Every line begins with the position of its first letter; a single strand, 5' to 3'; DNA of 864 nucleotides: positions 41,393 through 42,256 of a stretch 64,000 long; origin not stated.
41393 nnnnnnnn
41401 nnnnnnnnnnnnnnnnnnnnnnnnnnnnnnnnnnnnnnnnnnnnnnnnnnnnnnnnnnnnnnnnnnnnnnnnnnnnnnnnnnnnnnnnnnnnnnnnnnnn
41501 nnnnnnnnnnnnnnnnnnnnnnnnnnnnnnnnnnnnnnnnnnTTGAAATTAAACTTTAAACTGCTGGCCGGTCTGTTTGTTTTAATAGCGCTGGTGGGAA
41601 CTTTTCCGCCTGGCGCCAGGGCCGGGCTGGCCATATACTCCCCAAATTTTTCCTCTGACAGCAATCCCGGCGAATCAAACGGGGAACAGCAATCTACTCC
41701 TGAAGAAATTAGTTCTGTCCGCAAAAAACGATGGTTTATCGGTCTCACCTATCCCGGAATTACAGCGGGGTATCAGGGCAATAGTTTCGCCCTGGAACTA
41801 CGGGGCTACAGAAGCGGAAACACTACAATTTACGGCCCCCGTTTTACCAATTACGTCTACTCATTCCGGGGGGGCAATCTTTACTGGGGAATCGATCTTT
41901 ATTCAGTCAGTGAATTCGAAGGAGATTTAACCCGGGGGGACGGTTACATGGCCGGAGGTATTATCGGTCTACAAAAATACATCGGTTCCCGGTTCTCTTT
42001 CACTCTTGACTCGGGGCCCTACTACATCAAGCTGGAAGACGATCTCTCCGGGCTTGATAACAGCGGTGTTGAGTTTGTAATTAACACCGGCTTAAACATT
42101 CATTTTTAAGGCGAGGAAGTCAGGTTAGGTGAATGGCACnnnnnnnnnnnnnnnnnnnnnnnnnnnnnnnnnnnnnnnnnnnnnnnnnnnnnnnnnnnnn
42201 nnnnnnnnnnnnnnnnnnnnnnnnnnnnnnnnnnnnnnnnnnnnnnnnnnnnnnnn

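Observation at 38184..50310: Three-gene plus-strand operon: FecR-domain repeat protein, mini beta-barrel OMP and 2353-aa PQQ-propeller/beta-helix/FN3 surface protein, followed by a second OMP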

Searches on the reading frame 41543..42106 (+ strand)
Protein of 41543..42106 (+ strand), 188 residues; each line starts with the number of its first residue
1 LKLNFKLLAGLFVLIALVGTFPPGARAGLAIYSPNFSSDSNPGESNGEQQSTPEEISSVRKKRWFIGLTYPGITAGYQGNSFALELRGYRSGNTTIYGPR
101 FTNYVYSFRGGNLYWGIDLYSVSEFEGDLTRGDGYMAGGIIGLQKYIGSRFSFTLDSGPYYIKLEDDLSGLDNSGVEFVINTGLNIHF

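Call 7: search_protein_families(library=pfam, proteins=[window:41543-42106:+], max_evalue=0.01)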
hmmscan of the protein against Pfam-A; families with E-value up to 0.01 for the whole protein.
window:41543-42106:+ (188 aa): 0 families

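Call 8: search_protein_families(library=ncbifam, proteins=[window:41543-42106:+], max_evalue=0.01)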
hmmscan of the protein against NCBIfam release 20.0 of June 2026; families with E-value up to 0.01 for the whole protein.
window:41543-42106:+ (188 aa): 0 families

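Call 15: find_encoding_contigs(protein=window:41543-42106:+, flank=10000, max_places=6)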
Protein window:41543-42106:+ (188 aa): no gene with exactly this product is on record in the collection.

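Call 20: find_homologous_proteins(query=window:41543-42106:+, max_evalue=0.001)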
Query window:41543-42106:+ (188 aa): 8 proteins with E <= 0.001 among 185 candidates.
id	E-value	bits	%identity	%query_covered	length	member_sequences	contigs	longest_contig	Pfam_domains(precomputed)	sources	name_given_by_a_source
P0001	1.9e-120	418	100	100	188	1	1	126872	-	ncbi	-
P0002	1.1e-53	200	58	80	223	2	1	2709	-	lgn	-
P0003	2.7e-53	199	52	96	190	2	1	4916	-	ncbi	-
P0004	3.8e-52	195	57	81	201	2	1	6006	-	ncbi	ncbi:MAG: hypothetical protein ACLFN5_04320 [bacterium]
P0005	9.1e-51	190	66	66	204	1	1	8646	-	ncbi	-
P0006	7.0e-50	188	49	98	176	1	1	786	-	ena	-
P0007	4.4e-40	156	48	87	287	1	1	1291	-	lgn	-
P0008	2.0e-38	150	53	65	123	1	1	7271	-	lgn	-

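Call 21: find_encoding_contigs(protein=P0001, flank=2000, max_places=3)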
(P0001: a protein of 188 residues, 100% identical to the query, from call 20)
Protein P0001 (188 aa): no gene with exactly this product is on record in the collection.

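Call 22: find_encoding_contigs(protein=P0005, flank=10000, max_places=3)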
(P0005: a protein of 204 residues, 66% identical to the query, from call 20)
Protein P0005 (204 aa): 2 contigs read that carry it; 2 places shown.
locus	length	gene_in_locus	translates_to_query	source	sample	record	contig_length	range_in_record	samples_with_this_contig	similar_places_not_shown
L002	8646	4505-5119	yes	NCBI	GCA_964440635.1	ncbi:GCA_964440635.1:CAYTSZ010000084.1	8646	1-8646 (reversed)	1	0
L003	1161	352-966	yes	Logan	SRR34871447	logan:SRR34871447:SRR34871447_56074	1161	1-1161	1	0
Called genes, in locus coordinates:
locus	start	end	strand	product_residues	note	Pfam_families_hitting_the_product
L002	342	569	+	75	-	-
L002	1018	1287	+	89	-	-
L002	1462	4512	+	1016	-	PF04773:FecR (weak)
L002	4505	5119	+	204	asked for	-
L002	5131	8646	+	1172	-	?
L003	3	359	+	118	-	?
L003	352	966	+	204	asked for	-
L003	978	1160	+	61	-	?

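Call 23: find_encoding_contigs(protein=P0004, flank=10000, max_places=3)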
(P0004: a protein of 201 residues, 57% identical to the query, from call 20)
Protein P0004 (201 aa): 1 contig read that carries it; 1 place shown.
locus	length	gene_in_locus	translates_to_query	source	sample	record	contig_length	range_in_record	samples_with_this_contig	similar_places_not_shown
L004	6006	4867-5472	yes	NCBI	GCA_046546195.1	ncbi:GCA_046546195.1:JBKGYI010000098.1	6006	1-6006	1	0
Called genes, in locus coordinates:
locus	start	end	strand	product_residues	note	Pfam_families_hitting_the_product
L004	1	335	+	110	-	?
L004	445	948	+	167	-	PF02915:Rubrerythrin, PF21349:RUBY_RBDX (weak)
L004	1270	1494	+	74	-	-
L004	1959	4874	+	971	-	-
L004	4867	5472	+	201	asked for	-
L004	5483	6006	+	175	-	?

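Call 24: find_encoding_contigs(protein=P0008, flank=10000, max_places=3)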
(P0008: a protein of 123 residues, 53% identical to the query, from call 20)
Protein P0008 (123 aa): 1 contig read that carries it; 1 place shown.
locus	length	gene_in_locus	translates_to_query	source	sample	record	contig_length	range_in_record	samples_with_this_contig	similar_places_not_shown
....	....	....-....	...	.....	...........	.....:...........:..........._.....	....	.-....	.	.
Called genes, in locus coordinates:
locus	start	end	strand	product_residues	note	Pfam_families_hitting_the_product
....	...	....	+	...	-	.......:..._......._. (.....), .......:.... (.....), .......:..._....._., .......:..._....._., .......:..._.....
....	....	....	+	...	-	-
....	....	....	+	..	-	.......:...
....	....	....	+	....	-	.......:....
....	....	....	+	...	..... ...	-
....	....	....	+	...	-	?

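Call 29: list_cluster_members(proteins=[P0001, P0003, P0004, P0005])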
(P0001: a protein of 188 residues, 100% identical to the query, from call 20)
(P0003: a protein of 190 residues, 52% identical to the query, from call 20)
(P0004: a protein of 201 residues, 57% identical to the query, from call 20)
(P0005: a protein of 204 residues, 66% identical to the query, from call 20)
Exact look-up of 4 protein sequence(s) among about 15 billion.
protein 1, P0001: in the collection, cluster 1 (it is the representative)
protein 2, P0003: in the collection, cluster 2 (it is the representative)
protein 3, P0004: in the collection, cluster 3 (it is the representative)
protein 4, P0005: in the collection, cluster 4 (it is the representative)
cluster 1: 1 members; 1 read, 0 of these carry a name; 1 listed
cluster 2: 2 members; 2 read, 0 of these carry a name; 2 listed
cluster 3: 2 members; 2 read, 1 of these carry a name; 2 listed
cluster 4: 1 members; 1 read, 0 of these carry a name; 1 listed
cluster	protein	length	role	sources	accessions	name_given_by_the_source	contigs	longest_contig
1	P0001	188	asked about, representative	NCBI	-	-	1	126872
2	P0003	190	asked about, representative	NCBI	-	-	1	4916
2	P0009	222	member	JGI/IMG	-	-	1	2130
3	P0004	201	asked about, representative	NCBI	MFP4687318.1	MAG: hypothetical protein ACLFN5_04320 [bacterium]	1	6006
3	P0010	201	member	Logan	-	-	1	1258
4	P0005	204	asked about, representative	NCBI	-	-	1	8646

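Call 31: find_encoding_contigs(protein=P0007, flank=10000, max_places=3)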
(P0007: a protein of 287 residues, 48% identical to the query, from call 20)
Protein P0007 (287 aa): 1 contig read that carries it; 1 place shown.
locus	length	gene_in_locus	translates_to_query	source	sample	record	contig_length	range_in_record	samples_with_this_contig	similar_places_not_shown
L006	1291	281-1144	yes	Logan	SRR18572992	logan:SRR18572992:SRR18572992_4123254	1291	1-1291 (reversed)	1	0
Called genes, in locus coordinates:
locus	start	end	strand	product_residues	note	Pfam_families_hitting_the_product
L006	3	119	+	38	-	?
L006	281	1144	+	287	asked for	-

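Call 32: find_encoding_contigs(protein=P0003, flank=10000, max_places=3)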
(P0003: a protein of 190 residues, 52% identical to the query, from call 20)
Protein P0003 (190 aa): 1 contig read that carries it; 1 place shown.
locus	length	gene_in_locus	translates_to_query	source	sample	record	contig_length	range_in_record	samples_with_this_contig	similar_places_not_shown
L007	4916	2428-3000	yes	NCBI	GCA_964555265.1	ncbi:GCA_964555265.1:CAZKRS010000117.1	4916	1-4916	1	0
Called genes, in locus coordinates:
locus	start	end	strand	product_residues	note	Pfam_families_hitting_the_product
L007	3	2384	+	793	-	?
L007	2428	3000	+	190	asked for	-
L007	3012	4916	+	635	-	?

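Call 38: search_solved_structures(query=A1, max_evalue=10)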
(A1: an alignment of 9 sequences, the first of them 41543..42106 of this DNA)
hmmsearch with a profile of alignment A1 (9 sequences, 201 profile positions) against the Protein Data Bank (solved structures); distinct sequences matched with E-value up to 10: 3.
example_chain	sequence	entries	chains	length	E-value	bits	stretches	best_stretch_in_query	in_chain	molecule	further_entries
6lxp_A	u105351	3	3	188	0.46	13.5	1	119-195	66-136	Peptidyl-prolyl cis-trans isomerase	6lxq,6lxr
6lxo_A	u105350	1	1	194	0.49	13.4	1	119-195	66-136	Peptidyl-prolyl cis-trans isomerase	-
7kep_A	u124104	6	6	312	1.5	11.8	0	134-152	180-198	Beta-lactamase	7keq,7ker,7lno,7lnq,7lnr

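Call 41: predict_structure(alignment_id=A1)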
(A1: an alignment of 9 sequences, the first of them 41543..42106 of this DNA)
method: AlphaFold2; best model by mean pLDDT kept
length: 188 residues; sequences in the alignment: 9
mean_pLDDT: 76.5   pTM: 0.63
mean pLDDT of the five models: 76.5, 75.0, 58.4, 55.1, 54.9
residues with pLDDT >= 90: 82; 70-90: 47; 50-70: 18; < 50: 41
segments of 3 or more residues with pLDDT < 50: 1-3, 21-57
pLDDT, mean of each block of 10 residues (from residue 1): 63 70 43 35 42 49 90 93 94 89 93 96 69 88 93 95 77 83 94
secondary structure, 60 per line:
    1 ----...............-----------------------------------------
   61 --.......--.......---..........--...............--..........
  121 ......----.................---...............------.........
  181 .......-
elements in order: H5-19 E63-69 E72-78 E82-91 E94-108 E111-126 E131-147 E151-165 E172-187

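Call 45: search_protein_representatives(alignment_id=A1)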
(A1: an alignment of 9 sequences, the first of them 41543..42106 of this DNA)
Query: 9 sequences, 201 profile positions. Proteins with E-value up to 0.001 (for the whole library): 398; up to 1e-10: 164; up to 1e-30: 12. The best 150 are listed.
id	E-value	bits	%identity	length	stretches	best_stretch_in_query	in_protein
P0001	7.2e-79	280.6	-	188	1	3-201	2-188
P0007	1.6e-74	266.4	-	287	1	16-201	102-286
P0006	4.0e-73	261.9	-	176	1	64-201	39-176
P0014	4.5e-64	232.3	-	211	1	36-201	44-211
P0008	3.1e-63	229.6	-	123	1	79-201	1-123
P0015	1.7e-47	178.2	-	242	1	61-201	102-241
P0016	2.9e-44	167.7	-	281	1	54-201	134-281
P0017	2.8e-38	148.1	-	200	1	48-201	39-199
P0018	3.8e-38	147.7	-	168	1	69-201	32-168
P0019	4.8e-36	140.8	-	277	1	78-200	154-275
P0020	1.7e-33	132.5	-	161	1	69-201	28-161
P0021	5.4e-32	127.6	-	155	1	72-199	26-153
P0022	1.2e-29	120.0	-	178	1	75-200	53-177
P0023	2.7e-28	115.5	-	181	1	67-201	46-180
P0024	2.8e-28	115.5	-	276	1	66-200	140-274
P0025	6.1e-28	114.4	-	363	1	66-201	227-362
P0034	3.9e-20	88.9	-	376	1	44-201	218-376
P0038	4.6e-19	85.4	-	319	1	47-201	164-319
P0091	1.3e-14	70.9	-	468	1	38-201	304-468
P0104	3.9e-14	69.3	-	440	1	74-200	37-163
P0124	6.6e-13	65.3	-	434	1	60-201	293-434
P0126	7.4e-13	65.1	-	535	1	47-201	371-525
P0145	6.7e-12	62.0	-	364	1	79-200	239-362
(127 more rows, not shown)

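Call 46: search_protein_families(library=pfam, proteins=[P0016, P0019, P0025, P0034, P0038, P0091, P0124, P0126, P0145, P0104], max_evalue=0.01)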
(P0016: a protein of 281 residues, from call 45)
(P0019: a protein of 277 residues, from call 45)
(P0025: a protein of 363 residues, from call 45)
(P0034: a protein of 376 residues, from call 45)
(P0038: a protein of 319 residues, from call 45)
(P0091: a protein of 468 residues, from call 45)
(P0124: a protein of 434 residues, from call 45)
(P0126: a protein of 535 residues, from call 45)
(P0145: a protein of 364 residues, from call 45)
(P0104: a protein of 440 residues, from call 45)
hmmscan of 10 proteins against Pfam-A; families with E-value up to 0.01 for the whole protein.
P0016 (281 aa): 0 families

P0019 (277 aa): 1 family
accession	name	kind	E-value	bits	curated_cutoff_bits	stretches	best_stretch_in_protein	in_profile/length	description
PF13505.12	OMP_b-brl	-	0.0094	16.6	28.7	0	200-262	20-81/175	Outer membrane protein beta-barrel domain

P0025 (363 aa): 0 families

P0034 (376 aa): 0 families

P0038 (319 aa): 6 families
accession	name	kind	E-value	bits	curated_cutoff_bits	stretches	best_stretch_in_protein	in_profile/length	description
PF03783.19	CsgG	-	4.2e-13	49.5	20.8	1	25-114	4-102/210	Curli production assembly/transport component CsgG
PF11684.13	DUF3280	-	7.2e-09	36.5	30.1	1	52-136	33-115/138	Protein of unknown function (DUF2380)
PF04052.18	TolB_N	-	2.9e-06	27.8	22.4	1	27-130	9-104/106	TolB amino-terminal domain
PF13036.11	LpoB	-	0.00031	21.1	22.3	1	52-133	51-141/147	Peptidoglycan-synthase activator LpoB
PF05565.16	Sipho_Gp157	-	0.0028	18.1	28.6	0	147-204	95-153/162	Siphovirus Gp157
PF17680.6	FlgO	-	0.007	16.7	22.6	0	43-132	33-118/130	FlgO protein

P0091 (468 aa): 5 families
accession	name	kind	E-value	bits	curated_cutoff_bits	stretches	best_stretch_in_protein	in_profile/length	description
PF08308.17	PEGA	-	1.3e-21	76.7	20.8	2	249-315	3-69/71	PEGA domain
PF03783.19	CsgG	-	1.6e-12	47.7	20.8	1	51-115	40-103/210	Curli production assembly/transport component CsgG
PF04052.18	TolB_N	-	3.5e-06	27.5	22.4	1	23-129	5-103/106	TolB amino-terminal domain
PF11684.13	DUF3280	-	6e-06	27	30.1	1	51-137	32-116/138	Protein of unknown function (DUF2380)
PF13620.12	CarboxypepD_reg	-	0.0019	18.9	32.3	1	276-314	44-82/82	Carboxypeptidase regulatory-like domain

P0124 (434 aa): 9 families
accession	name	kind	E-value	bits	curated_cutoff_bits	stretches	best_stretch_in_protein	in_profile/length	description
PF13646.12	HEAT_2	-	6.5e-21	74.9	27.7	2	35-121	4-88/88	HEAT repeats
PF13513.12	HEAT_EZ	-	4.5e-13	49.8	27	1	91-123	23-55/55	HEAT-like repeat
PF02985.28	HEAT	-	9.6e-13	47.5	23.5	2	98-123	2-27/31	HEAT repeat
PF03130.22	HEAT_PBS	-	2e-09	37.4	20.9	1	46-74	1-27/27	PBS lyase HEAT-like repeat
PF01602.26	Adaptin_N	-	2.6e-06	26.8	37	1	31-126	80-182/524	Adaptin N terminal region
PF00514.29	Arm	-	1.3e-05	25.5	20.6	0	97-123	13-39/41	Armadillo/beta-catenin-like repeat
PF11684.13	DUF3280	-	4.2e-05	24.3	30.1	1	163-250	31-115/138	Protein of unknown function (DUF2380)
PF12717.13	Cnd1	-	0.0004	20.9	26.4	1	64-134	22-96/162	non-SMC mitotic condensation complex subunit 1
PF03783.19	CsgG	-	0.0042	16.9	20.8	1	160-225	36-100/210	Curli production assembly/transport component CsgG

P0126 (535 aa): 5 families
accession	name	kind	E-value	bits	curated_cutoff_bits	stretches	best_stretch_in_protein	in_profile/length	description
PF19572.5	PorV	-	0.00049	20.1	27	1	30-222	7-221/243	Type IX secretion system protein PorV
PF03687.19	UPF0164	-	0.0005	19.4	21.4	1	45-174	50-179/325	Uncharacterised protein family (UPF0164)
PF07719.23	TPR_2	-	0.00063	20.1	27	1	331-361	4-34/34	Tetratricopeptide repeat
PF00515.34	TPR_1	-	0.00064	19.9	27.8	1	331-360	4-33/34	Tetratricopeptide repeat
PF13181.12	TPR_8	-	0.0043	17.6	25.7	0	331-360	4-33/34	Tetratricopeptide repeat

P0145 (364 aa): 3 families
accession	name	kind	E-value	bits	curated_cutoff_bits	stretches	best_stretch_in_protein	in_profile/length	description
PF04052.18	TolB_N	-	1.9e-07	31.6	22.4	1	41-143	9-103/106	TolB amino-terminal domain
PF03783.19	CsgG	-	9.6e-07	28.8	20.8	1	43-125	8-99/210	Curli production assembly/transport component CsgG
PF11684.13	DUF3280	-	3.1e-06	27.9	30.1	1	57-149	24-114/138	Protein of unknown function (DUF2380)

P0104 (440 aa): 14 families
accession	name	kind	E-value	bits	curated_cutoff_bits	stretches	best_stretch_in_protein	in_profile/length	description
PF07719.23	TPR_2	-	3.8e-14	52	27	2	280-312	2-34/34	Tetratricopeptide repeat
PF13432.12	TPR_16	-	4.1e-14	53.1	32.7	1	357-420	1-64/65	Tetratricopeptide repeat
PF23914.1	TPR_CcmH_CycH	-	5.5e-12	46.2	42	2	380-424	43-87/158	Cytochrome c-type biogenesis protein H TPR domain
PF00515.34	TPR_1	-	3.8e-11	42.8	27.8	2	388-419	2-33/34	Tetratricopeptide repeat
PF13428.12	TPR_14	-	5.5e-10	39.4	23.5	1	388-424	2-38/44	Tetratricopeptide repeat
PF14559.12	TPR_19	-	2.2e-09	37.9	25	1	363-425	1-63/68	Tetratricopeptide repeat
PF13181.12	TPR_8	-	5e-09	36.1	25.7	1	280-312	2-34/34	Tetratricopeptide repeat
PF13431.12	TPR_17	-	7.3e-09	35.7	24.4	1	378-406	4-32/34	Tetratricopeptide repeat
PF13414.12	TPR_11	-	4.5e-07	29.9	26.8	1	286-313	1-28/42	TPR repeat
PF13424.12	TPR_12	-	6.4e-06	26.7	30.1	0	276-308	42-74/77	Tetratricopeptide repeat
PF13429.12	TPR_15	-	2.2e-05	24.5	26.2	0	387-425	146-184/280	Tetratricopeptide repeat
PF13371.12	TPR_9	-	3.7e-05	24.1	35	0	378-421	20-63/73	Tetratricopeptide repeat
PF13176.12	TPR_7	-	0.00085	19.7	27.9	0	286-314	6-34/36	Tetratricopeptide repeat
PF03704.23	BTAD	-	0.0011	19.7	22.1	0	364-412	73-121/146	Bacterial transcriptional activator domain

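Call 48: find_related_loci(query=A1, collection=genome_contigs, flank=10000)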
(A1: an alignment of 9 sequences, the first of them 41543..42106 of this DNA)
Query A1 (188 aa) in genome_contigs; peptide patterns used: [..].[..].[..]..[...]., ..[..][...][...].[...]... (x = any residue, [..] = any of these).
69 stretches matched a pattern; 4 encode a relative of the query (tblastn E <= 1e-3); 4 distinct loci.
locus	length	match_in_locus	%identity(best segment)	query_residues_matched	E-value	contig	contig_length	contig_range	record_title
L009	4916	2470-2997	52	9-188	5e-58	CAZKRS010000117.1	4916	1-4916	MAG TPA_asm: uncultured bacterium isolate binchicken_co32_498 genome assembly, contig: NODE_31680_length_4916_cov_9.0158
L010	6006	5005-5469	57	36-188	1e-55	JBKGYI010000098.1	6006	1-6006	MAG: bacterium isolate C1M08_32 NODE_10190_length_6006_cov_4.681398, whole genome shotgun sequence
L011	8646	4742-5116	66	64-188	2e-55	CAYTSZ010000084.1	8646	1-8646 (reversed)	MAG TPA_asm: uncultured bacterium isolate binchicken_co92_17 genome assembly, contig: NODE_2313_length_8646_cov_7.232336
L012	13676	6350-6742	57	60-188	1e-51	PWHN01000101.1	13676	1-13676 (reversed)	MAG: bacterium isolate T1Sed10_126 T1-Sed10-C4554, whole genome shotgun sequence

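Call 50: search_protein_families(library=pfam, proteins=[L012:842-1405:+, L012:1401-3074:+, L012:3300-5915:+, L012:5915-6742:+, L012:6873-9059:+, L012:9588-10745:+, L012:10745-11188:+, L012:11363-12412:+], max_evalue=0.01)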
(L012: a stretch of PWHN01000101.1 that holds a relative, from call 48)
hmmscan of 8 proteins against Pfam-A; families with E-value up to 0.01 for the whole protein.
L012:842-1405:+ (188 aa): 0 families

L012:1401-3074:+ (558 aa): 2 families
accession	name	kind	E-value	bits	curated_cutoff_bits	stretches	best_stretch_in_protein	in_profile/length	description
PF21620.4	SlpA_C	-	1.5e-10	40.6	35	1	192-324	190-313/656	S-layer protein SlpA, beta-barrel domain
PF13609.12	Porin_4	-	0.00029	21.2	27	0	413-531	199-305/310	Gram-negative porin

L012:3300-5915:+ (872 aa): 2 families
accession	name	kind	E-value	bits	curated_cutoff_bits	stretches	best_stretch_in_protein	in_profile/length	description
PF04773.18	FecR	-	3.1e-07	31.2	24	1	108-201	11-96/97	FecR protein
PF17957.7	Big_7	-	0.0051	17.9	24.1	0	402-452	10-59/70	Bacterial Ig domain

L012:5915-6742:+ (276 aa): 0 families

L012:6873-9059:+ (729 aa): 13 families
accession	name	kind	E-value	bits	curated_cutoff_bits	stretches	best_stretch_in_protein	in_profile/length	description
PF13570.13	Beta-prop_ACSF4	-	2.6e-77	260.8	133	3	234-459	18-244/329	Beta-alanine-activating enzyme, beta-propeller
PF13360.13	PQQ_2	-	6.5e-27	95.1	27.6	2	201-348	2-148/233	Outer membrane protein assembly factor BamB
PF25292.1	Beta-prop_CGLA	-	6.9e-10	39.3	26.8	1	199-292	6-104/316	Lambda-carrageenase beta-propeller domain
PF00560.39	LRR_1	-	2.6e-08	32.9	20.6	0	608-629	2-23/23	Leucine Rich Repeat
PF12799.13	LRR_4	-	2.5e-07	31.2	27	1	608-644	3-41/44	Leucine Rich repeats (2 copies)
PF13855.12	LRR_8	-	3.2e-06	27.3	27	1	583-642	2-61/61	Leucine rich repeat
PF20067.5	SSL_N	-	0.00011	22.4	18.9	0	231-249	27-45/46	Strictosidine synthase-like, N-terminal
PF24796.1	WDR55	-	0.00049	19.7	200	0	156-250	153-248/296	WDR55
PF23754.1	Beta-prop_IP5PC_F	-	0.00052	19.4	27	0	146-219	293-364/392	IP5P C-F beta-propeller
PF23598.1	LRR_14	-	0.0012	18.1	40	1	568-638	80-147/353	Leucine-rich repeat region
PF01011.28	PQQ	-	0.0019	17.4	26.7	0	233-268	55-581/595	Glucose/ethanol/alcohol dehydrogenase, beta-propeller domain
PF17005.11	WD40_like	-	0.0069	16.2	40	0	150-218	51-120/301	WD40-like domain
PF18140.6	PCC_BT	-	0.0098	16.5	23.5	0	475-565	15-102/126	Propionyl-coenzyme A carboxylase BT domain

L012:9588-10745:+ (386 aa): 3 families
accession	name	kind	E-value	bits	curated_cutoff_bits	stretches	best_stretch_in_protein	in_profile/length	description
PF00691.25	OmpA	-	6.5e-05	23.6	27.2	1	268-351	2-81/98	OmpA family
PF06785.16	UPF0242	-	0.00035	21.1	33.5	1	129-225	88-181/194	Uncharacterised protein family (UPF0242) N-terminus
PF12072.13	RNase_Y_N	-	0.00048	20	32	1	8-164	3-163/201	RNase Y N-terminal region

L012:10745-11188:+ (148 aa): 0 families

L012:11363-12412:+ (350 aa): 2 families
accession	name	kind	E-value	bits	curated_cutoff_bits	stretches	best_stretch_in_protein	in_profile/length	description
PF00962.28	A_deaminase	-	4.3e-91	305.9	27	1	12-332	1-328/330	Adenosine deaminase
PF19326.5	AMP_deaminase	-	2.5e-08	33.2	27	1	195-327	454-585/630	AMP deaminase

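Call 58: find_related_loci(query=A1, collection=metagenome_contigs, flank=10000)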
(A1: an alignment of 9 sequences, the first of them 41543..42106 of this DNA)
Query A1 (188 aa) in metagenome_contigs; peptide patterns used: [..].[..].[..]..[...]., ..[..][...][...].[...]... (x = any residue, [..] = any of these).
102 stretches matched a pattern; 3 encode a relative of the query (tblastn E <= 1e-3); 3 distinct loci.
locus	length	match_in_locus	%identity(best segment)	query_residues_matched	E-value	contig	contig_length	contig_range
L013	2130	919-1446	52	9-188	2e-59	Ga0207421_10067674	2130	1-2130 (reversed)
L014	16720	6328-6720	57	60-188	8e-52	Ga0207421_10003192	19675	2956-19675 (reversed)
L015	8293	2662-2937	31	92-185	1e-6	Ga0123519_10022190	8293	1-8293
